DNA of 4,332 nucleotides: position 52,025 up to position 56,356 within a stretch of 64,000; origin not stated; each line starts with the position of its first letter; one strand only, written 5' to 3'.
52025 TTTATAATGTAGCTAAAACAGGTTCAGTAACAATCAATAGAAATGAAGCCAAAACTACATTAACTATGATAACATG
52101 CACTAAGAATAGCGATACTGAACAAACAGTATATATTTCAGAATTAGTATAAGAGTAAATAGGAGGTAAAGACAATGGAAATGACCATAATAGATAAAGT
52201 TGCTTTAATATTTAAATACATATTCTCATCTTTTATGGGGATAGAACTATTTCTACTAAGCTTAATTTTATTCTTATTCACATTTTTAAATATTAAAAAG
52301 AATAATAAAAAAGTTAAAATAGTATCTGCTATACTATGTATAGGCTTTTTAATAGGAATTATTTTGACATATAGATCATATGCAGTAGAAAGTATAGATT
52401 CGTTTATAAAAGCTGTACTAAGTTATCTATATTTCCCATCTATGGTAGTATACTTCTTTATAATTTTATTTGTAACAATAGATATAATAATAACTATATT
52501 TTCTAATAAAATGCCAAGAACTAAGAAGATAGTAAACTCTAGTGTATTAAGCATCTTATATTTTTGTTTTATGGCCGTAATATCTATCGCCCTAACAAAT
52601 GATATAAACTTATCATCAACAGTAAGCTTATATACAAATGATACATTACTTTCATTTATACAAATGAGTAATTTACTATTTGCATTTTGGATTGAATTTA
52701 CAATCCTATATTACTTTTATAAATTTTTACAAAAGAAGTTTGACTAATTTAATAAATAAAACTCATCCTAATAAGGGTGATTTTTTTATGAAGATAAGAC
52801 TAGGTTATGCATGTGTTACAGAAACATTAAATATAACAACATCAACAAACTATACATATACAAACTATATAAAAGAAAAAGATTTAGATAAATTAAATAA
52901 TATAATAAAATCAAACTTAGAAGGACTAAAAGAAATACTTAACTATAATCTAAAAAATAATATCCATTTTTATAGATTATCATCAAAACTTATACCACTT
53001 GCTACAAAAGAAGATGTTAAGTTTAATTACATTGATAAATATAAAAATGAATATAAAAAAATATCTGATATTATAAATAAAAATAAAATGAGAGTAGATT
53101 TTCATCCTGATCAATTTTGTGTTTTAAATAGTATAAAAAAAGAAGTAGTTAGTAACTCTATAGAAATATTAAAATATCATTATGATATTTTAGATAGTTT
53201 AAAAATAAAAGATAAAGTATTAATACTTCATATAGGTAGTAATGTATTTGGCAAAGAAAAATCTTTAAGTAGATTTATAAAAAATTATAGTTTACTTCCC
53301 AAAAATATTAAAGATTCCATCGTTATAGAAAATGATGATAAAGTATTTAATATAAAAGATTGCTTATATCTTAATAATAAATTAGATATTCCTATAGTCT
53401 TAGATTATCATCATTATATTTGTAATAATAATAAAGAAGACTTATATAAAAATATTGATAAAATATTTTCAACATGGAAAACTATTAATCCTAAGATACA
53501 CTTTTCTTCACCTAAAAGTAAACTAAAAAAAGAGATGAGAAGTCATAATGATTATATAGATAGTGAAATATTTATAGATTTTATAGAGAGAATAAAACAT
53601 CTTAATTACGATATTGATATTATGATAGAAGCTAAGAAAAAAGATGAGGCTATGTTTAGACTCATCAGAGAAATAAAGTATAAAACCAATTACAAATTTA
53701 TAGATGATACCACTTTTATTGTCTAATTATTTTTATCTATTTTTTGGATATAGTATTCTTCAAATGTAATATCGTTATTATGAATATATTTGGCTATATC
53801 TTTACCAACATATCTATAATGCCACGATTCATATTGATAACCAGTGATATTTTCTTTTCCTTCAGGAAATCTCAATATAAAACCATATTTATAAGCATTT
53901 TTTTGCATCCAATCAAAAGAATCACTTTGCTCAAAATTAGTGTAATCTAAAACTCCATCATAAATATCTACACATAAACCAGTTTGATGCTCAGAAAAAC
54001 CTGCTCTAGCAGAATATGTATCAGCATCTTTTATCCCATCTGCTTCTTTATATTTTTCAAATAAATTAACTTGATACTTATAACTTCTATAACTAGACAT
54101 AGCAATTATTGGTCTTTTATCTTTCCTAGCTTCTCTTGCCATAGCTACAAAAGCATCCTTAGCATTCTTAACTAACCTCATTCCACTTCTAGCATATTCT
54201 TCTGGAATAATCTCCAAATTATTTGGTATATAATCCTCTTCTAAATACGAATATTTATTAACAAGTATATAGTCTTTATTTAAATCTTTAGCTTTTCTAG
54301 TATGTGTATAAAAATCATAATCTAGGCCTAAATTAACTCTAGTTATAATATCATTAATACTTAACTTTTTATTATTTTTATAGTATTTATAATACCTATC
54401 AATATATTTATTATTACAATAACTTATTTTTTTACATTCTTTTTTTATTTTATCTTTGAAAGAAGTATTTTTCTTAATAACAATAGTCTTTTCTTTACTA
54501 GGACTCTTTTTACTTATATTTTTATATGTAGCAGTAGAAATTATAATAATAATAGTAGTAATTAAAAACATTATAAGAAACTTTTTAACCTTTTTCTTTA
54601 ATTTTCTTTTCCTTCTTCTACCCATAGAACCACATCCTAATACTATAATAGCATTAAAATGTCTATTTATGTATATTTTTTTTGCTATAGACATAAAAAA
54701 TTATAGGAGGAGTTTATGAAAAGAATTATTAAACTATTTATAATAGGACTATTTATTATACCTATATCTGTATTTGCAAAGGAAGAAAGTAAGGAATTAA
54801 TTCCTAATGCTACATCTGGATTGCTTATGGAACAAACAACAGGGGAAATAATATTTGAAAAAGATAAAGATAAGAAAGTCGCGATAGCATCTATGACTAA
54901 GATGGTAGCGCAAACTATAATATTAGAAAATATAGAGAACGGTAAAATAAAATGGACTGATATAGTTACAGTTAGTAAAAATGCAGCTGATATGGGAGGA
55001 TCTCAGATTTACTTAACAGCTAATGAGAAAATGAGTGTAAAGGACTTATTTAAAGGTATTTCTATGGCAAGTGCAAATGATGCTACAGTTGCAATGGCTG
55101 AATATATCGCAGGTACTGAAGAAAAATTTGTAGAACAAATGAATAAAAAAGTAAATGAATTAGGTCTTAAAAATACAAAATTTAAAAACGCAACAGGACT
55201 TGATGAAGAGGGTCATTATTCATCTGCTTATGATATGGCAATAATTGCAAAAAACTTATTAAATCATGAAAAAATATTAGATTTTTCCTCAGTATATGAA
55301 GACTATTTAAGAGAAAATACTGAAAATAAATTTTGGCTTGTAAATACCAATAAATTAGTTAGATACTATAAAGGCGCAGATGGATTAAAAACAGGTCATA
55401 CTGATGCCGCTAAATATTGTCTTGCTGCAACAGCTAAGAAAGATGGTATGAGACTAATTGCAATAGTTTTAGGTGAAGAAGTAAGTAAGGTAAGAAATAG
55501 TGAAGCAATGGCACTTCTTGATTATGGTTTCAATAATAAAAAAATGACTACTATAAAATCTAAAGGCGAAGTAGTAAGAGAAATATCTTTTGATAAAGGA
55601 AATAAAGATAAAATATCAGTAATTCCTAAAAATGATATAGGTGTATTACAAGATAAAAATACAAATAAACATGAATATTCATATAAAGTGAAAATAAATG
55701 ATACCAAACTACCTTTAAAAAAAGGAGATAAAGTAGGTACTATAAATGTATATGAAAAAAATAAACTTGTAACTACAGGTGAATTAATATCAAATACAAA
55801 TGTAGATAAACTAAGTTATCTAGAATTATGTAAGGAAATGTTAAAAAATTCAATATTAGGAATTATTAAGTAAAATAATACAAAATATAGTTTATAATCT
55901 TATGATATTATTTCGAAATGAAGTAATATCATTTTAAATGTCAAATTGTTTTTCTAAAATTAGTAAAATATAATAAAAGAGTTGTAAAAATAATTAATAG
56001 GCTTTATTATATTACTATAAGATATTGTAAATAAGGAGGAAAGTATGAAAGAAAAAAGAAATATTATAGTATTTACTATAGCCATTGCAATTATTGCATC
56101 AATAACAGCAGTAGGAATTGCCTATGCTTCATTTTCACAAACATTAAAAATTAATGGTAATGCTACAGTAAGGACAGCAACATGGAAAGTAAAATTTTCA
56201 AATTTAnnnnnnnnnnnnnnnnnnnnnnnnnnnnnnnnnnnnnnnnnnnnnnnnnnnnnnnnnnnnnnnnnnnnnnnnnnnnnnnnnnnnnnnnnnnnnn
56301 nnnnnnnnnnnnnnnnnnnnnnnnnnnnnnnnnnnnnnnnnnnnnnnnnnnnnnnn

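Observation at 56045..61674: Candidate SipW-dependent surface fibre/adhesin system with four cognate-leader proteins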

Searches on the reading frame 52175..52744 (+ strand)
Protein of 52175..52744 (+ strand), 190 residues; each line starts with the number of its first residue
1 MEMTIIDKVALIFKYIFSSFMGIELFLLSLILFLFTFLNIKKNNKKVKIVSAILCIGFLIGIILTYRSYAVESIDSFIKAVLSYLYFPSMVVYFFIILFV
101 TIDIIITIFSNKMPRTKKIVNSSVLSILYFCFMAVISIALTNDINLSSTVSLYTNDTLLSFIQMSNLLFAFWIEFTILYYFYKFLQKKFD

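Call 93: search_protein_families(library=pfam, proteins=[window:52175-52744:+], max_evalue=0.1)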
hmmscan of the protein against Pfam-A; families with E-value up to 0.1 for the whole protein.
window:52175-52744:+ (190 aa): 2 families
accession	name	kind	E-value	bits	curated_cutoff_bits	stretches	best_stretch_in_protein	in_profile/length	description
PF07856.17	Orai-1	-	0.012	15.7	25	1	15-71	110-169/173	Mediator of CRAC channel activity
PF13567.11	DUF4131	-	0.038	14.1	31.6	0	25-78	11-62/165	Domain of unknown function (DUF4131)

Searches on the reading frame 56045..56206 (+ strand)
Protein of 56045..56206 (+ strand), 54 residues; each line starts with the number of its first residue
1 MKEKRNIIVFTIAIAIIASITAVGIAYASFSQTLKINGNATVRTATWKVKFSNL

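Call 45: search_protein_families(library=ncbifam, proteins=[window:56045-56206:+], max_evalue=10)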
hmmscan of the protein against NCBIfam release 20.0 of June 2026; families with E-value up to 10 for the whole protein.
seq(54 aa): 1 family
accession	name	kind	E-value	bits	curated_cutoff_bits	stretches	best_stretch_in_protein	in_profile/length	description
NF051432.1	PepSY_MTB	domain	0.046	14.2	60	1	1-41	1-43/101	PepSY domain-containing protein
